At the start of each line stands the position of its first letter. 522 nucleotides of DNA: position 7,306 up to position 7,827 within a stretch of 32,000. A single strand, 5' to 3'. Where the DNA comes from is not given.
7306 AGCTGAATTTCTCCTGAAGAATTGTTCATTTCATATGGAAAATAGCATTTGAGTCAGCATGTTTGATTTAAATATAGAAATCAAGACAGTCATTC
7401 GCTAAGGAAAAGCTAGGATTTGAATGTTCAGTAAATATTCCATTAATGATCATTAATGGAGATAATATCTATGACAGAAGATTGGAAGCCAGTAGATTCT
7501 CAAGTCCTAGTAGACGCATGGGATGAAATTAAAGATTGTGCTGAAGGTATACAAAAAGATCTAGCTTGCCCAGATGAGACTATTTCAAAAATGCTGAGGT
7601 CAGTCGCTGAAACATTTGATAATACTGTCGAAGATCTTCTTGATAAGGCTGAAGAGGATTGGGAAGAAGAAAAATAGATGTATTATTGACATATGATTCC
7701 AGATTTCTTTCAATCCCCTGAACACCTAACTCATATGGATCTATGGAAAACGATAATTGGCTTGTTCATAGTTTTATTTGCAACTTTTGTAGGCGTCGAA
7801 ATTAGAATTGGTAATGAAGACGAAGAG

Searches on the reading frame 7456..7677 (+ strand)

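Call 9: search_protein_families(library=pfam, proteins=[window:7456-7677:+], max_evalue=1)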
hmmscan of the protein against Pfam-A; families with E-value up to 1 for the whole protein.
window:7456-7677:+ (73 aa): 1 family
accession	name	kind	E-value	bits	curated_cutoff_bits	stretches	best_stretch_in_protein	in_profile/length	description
PF23857.1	Phage_TAC_19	-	0.016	15.8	27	1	27-66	35-77/109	Phage tail chaperone protein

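Call 83: search_protein_families(library=ncbifam, proteins=[window:7456-7677:+], max_evalue=0.1)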
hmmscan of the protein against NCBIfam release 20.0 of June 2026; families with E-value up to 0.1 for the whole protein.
window:7456-7677:+ (73 aa): 0 families
